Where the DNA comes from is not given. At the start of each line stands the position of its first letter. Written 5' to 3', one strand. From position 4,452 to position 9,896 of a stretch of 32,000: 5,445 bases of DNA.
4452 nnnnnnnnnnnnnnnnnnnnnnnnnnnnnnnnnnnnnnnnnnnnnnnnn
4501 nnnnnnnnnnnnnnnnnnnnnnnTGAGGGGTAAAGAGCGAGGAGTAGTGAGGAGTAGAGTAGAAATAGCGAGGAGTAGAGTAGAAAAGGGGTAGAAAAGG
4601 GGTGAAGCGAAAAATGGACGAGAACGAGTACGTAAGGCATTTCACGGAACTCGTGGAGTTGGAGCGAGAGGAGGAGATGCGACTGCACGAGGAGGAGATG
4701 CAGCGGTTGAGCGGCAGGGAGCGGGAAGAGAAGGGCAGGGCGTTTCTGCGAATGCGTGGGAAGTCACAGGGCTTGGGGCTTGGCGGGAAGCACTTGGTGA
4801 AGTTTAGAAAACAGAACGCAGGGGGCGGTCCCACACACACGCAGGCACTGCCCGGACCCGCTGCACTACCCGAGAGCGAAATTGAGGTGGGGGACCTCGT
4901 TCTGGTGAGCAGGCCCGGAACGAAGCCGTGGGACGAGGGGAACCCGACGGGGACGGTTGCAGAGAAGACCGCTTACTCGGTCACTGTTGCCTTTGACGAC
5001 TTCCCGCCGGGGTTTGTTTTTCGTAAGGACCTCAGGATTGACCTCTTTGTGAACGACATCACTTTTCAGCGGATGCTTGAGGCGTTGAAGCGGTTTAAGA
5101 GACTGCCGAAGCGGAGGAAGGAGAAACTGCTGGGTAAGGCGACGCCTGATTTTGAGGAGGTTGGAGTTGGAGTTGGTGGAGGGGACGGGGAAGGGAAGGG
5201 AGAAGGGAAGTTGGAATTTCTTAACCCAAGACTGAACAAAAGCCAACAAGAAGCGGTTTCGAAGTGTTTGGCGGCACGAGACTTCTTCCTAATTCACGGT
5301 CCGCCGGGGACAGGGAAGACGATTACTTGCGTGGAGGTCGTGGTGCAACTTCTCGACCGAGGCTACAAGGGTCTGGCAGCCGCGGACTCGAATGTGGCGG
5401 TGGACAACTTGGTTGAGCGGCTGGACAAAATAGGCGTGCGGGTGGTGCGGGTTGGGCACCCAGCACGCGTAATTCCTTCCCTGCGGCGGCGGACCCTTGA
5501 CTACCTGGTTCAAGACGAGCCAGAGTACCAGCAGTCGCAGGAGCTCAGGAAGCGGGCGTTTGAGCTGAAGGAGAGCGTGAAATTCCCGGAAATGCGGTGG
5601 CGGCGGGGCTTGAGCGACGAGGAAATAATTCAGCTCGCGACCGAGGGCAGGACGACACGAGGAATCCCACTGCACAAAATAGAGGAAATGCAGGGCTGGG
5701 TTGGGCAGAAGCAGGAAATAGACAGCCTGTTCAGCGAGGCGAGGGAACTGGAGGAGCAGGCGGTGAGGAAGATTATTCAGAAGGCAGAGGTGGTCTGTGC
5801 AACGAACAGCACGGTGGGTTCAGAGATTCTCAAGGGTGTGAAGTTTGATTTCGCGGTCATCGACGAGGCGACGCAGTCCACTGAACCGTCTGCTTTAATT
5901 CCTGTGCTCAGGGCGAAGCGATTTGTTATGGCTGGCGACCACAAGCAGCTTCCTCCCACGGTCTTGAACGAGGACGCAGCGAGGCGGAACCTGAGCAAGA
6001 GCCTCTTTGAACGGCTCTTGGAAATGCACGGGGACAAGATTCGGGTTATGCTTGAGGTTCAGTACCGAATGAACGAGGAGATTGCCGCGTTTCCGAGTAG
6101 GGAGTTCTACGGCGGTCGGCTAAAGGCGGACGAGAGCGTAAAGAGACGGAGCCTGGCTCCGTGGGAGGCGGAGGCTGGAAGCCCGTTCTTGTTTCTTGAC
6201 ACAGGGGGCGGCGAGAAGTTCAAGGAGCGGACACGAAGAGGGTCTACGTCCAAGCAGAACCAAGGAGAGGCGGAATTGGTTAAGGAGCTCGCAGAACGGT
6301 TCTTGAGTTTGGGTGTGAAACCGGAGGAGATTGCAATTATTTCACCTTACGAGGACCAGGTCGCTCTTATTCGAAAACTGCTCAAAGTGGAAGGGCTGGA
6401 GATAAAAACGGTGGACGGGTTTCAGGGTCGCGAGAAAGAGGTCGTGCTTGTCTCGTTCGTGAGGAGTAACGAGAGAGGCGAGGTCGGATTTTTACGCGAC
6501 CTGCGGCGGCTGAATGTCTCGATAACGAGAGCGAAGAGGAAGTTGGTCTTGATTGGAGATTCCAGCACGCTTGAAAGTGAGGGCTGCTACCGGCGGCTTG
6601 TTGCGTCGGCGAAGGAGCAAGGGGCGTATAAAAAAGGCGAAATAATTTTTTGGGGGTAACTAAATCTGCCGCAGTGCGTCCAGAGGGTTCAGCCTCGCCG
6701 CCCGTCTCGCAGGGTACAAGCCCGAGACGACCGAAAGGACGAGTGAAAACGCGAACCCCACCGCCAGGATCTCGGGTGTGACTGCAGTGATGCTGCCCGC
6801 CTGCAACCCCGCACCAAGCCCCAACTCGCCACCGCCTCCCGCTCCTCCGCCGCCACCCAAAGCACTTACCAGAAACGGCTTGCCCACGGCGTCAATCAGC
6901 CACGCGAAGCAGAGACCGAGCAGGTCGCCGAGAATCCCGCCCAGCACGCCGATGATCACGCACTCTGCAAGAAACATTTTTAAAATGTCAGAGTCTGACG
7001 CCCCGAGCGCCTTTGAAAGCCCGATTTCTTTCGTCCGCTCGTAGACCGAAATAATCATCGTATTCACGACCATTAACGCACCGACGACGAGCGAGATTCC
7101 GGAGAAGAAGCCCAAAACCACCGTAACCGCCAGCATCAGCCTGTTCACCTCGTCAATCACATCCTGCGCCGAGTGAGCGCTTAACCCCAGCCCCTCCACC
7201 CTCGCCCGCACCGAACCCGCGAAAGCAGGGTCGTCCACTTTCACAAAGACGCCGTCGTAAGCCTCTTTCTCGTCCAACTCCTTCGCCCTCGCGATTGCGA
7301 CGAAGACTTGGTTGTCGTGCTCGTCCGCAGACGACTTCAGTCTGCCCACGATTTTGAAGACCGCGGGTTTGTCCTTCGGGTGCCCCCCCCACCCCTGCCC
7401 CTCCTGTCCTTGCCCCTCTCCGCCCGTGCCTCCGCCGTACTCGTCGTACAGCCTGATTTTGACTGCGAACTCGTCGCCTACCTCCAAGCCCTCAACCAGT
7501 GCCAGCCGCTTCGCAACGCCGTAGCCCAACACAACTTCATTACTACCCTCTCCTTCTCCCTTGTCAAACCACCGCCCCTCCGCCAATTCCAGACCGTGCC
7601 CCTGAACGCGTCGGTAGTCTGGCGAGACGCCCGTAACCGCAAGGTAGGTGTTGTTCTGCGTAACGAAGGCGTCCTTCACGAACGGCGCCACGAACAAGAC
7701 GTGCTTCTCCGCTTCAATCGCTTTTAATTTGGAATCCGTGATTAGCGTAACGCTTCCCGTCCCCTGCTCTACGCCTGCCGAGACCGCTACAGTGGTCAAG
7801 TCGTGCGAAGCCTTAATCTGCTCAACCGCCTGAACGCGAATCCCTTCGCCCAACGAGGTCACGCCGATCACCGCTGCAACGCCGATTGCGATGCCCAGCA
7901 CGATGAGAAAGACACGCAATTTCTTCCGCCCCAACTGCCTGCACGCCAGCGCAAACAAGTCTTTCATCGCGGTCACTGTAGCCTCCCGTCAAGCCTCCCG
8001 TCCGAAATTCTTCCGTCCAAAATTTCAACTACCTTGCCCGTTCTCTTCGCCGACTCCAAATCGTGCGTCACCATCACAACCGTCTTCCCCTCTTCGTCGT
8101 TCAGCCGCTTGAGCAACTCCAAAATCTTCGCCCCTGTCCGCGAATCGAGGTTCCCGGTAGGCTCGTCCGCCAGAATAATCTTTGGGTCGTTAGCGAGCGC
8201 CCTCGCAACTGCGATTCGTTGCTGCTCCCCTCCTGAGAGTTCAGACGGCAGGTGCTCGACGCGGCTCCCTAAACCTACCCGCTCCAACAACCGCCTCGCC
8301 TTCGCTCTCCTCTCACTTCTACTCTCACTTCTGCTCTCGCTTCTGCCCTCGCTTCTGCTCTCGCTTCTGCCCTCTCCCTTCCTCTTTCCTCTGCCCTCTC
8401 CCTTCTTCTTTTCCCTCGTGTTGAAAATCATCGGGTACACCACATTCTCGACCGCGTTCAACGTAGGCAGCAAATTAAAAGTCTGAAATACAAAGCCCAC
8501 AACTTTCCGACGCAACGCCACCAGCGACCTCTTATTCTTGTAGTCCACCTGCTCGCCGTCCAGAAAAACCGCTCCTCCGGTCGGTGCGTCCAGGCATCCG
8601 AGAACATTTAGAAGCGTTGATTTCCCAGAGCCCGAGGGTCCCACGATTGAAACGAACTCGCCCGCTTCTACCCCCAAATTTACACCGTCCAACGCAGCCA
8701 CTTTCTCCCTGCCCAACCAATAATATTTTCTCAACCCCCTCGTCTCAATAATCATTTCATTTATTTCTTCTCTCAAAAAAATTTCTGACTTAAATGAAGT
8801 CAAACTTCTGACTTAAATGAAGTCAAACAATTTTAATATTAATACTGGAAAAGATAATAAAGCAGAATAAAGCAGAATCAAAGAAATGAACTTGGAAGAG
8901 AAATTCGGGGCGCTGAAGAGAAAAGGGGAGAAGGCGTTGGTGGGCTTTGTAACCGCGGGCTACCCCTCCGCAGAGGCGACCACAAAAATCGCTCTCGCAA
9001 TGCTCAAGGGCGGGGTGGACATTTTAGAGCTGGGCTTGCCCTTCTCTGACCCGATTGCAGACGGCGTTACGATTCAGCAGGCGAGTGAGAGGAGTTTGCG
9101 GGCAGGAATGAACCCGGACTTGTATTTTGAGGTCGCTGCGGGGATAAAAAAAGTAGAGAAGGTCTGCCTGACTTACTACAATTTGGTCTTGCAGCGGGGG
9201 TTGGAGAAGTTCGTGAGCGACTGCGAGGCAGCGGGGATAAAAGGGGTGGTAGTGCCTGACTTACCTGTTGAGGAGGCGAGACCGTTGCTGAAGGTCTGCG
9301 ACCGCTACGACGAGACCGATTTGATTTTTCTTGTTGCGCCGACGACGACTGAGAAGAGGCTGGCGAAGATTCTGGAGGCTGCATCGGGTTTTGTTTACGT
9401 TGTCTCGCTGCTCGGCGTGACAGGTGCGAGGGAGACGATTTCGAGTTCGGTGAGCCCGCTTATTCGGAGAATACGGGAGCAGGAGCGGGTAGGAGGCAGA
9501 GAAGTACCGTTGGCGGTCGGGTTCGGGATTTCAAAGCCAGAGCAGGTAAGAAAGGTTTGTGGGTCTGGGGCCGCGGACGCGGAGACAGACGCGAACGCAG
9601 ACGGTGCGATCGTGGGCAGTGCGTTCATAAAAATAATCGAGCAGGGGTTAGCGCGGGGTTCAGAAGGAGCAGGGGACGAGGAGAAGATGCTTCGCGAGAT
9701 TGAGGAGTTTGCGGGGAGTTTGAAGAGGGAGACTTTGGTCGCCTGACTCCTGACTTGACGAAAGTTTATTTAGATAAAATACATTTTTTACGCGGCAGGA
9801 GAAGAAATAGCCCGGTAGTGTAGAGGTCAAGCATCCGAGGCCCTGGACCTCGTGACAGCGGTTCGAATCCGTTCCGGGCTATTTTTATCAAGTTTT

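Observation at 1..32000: Pervasive, mostly perfect short tandem repeats: multiples of 3 bp inside conserved core genes, other lengths between genes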

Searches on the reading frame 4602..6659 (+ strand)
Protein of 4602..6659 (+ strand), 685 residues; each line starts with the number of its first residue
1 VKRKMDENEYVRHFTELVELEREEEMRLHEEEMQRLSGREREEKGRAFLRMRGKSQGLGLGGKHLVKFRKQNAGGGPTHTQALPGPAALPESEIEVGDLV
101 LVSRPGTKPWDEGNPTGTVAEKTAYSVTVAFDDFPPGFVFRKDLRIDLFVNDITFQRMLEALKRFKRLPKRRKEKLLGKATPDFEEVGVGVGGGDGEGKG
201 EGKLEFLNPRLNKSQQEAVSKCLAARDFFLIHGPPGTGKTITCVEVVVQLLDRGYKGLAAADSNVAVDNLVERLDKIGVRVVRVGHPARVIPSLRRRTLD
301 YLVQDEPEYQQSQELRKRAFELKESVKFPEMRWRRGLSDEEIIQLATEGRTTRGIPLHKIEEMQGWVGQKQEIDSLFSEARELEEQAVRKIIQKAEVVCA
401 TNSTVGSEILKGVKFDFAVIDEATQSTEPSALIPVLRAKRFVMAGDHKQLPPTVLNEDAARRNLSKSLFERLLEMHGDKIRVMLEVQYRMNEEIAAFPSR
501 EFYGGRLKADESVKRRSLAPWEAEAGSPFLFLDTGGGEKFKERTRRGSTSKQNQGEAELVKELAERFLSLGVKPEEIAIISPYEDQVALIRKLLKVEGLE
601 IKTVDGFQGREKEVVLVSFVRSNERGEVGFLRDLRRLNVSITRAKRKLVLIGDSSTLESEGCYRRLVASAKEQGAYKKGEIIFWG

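Call 4: search_protein_families(library=pfam, proteins=[window:4602-6659:+])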
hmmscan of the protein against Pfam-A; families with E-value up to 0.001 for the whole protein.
window:4602-6659:+ (685 aa): 10 families
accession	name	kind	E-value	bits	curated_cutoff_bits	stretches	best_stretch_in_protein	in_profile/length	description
PF13087.12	AAA_12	-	1.3e-62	211.3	27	1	464-654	1-194/195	AAA domain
PF13086.12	AAA_11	-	1.7e-60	205.4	27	1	211-456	2-256/257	AAA domain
PF13604.12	AAA_30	-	3e-11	43.8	27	1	211-308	2-98/191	AAA domain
PF21138.3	SMUBP-2_HCS1_1B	-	1.5e-08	35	27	1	15-133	5-111/129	Helicase SMUBP-2/HCS1, 1B domain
PF13245.12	AAA_19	-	7.7e-08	33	25.1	1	215-452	1-131/134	AAA domain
PF01443.25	Viral_helicase1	-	8.1e-08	32.8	21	0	404-471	49-118/228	Viral superfamily 1 RNA helicase core domain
PF20720.3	nSTAND3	-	5.8e-05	23.3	27.2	1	217-260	8-51/155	Novel STAND NTPase 3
PF04851.21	ResIII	-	0.00019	21.8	22.5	0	210-256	3-55/164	Type III restriction enzyme, res subunit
PF00270.35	DEAD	-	0.00041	20.6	26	0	213-278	2-69/167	DEAD/DEAH box helicase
PF02562.22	PhoH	-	0.00043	20.3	27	0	213-253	6-46/205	PhoH-like protein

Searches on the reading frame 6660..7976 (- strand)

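Call 4: search_protein_families(library=pfam, proteins=[window:6660-7976:-])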
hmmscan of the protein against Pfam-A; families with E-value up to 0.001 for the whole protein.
window:6660-7976:- (438 aa): 2 families
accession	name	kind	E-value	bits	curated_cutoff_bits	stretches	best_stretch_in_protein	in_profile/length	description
PF12704.14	MacB_PCD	-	7.6e-30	105.2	27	1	23-261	2-205/207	MacB-like periplasmic core domain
PF02687.27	FtsX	-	6e-22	78.4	25.5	1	290-431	2-120/120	FtsX-like permease C-terminal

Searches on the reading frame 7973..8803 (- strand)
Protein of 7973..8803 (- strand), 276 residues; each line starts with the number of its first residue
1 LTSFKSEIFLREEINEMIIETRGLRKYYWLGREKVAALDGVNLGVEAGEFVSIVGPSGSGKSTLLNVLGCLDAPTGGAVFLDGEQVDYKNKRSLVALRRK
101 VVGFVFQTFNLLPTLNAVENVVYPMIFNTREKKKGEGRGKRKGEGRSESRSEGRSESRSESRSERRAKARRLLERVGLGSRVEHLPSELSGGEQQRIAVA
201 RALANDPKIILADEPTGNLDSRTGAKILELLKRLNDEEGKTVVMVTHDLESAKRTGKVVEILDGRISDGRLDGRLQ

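Call 4: search_protein_families(library=pfam, proteins=[window:7973-8803:-])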
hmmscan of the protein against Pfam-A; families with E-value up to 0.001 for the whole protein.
window:7973-8803:- (276 aa): 5 families
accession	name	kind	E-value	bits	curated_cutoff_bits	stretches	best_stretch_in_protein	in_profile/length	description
PF00005.33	ABC_tran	-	1.3e-32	113.7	25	1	38-216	1-136/137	ABC transporter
PF13304.12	AAA_21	-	1.4e-08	35.6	27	0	51-80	2-34/304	AAA domain, putative AbiEii toxin, Type IV TA system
PF02463.25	SMC_N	-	5.8e-06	26.3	40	0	148-260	102-210/220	RecF/RecN/SMC N terminal domain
PF13191.12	AAA_16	-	2.7e-05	25.2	32.6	1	32-97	5-69/167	AAA ATPase domain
PF13555.12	AAA_29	-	0.00061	19.9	27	0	46-65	20-39/61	P-loop containing region of AAA domain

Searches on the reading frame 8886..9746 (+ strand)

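Call 4: search_protein_families(library=pfam, proteins=[window:8886-9746:+])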
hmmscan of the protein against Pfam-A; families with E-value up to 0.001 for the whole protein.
window:8886-9746:+ (286 aa): 1 family
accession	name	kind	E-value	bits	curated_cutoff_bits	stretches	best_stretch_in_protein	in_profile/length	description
PF00290.26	Trp_syntA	-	5.4e-78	261.9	27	1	7-280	1-255/259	Tryptophan synthase alpha chain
